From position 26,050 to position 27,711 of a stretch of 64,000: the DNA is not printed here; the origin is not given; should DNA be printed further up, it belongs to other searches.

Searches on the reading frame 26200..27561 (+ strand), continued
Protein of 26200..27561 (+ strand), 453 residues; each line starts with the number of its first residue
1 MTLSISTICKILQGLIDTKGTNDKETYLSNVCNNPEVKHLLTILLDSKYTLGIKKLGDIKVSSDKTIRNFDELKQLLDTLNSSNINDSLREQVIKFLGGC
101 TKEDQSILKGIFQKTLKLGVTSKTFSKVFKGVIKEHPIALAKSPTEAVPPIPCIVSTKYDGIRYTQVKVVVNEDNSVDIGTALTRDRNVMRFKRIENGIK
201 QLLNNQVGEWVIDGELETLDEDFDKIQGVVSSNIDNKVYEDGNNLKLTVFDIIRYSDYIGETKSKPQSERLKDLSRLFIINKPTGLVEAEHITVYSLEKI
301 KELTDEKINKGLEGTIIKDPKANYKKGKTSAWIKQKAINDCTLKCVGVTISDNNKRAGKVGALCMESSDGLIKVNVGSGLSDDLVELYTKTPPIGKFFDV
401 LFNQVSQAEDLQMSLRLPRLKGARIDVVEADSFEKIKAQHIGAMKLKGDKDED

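Call 60: find_related_loci(query=A1, collection=genome_contigs, flank=10000)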
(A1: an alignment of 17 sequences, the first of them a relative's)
Query A1 (453 aa) in genome_contigs; peptide patterns used: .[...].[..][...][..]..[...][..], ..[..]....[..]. (x = any residue, [..] = any of these).
115 stretches matched a pattern; 15 encode a relative of the query (tblastn E <= 1e-3); 15 distinct loci.
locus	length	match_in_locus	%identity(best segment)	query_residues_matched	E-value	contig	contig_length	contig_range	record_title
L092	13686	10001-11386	25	3-438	3e-24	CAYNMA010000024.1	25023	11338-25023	MAG TPA_asm: uncultured Bacteroides sp. isolate binchicken_co354_275 genome assembly, contig: NODE_1906_length_25023_cov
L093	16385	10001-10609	27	158-381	4e-13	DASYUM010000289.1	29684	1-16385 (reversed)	MAG TPA_asm: Candidatus Methylomirabilota bacterium isolate SMAG_U4595 k141_2279046, whole genome shotgun sequence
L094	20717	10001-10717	25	114-384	8e-12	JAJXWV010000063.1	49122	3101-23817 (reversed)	MAG: Acidobacteria bacterium isolate BP6.bin107 NODE_972_length_49122_cov_2.414838, whole genome shotgun sequence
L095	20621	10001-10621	27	153-381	7e-11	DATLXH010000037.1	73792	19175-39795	MAG TPA_asm: Thermoanaerobaculia bacterium isolate SMAG_U13241 k141_203549, whole genome shotgun sequence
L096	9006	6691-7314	26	153-381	2e-9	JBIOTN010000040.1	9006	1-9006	MAG: Candidatus Rokuibacteriota bacterium isolate MAG159 k127_1578661, whole genome shotgun sequence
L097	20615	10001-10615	25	158-384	3e-9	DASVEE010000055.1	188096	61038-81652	MAG TPA_asm: Thermoanaerobaculia bacterium isolate SMAG_U2052 k141_1351297, whole genome shotgun sequence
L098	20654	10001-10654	25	148-381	4e-9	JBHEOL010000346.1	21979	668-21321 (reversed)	MAG: Thermoanaerobaculia bacterium isolate S6_bin.32.orig S6_k141_994697, whole genome shotgun sequence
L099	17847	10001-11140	23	75-445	1e-8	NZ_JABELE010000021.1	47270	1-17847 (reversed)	Acinetobacter geminorum strain J00019 NODE_21_length_47270_cov_72.142585, whole genome shotgun sequence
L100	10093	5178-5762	27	153-370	2e-8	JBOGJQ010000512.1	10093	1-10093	MAG: Thermoanaerobaculia bacterium isolate M3-S_maxbin2.bin.118 k127_2047663, whole genome shotgun sequence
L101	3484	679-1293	26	158-384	8e-8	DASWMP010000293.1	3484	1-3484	MAG TPA_asm: Thermoanaerobaculia bacterium isolate SMAG_U3390 k141_233494, whole genome shotgun sequence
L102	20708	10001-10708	24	153-419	1e-7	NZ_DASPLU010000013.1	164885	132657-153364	MAG: Vitreimonas sp. isolate SMAG_U12073 k141_50357, whole genome shotgun sequence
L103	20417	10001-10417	25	199-339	4e-7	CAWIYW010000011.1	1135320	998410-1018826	MAG: uncultured Gammaproteobacteria bacterium isolate MFD06229.bin.2.259 genome assembly, contig: contig_3288, whole gen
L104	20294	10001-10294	24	309-419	2e-6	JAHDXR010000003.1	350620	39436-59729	MAG: Hyphomonadaceae bacterium isolate PRO2 NODE_61_length_350620_cov_305.321832, whole genome shotgun sequence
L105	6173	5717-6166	28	180-339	4e-5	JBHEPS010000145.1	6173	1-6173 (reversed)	MAG: Thermoanaerobaculia bacterium isolate S6_bin.91.strict S6_NODE_145, whole genome shotgun sequence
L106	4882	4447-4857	22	201-339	8e-5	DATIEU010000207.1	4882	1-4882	MAG TPA_asm: Steroidobacteraceae bacterium isolate SMAG_U16377 k141_700842, whole genome shotgun sequence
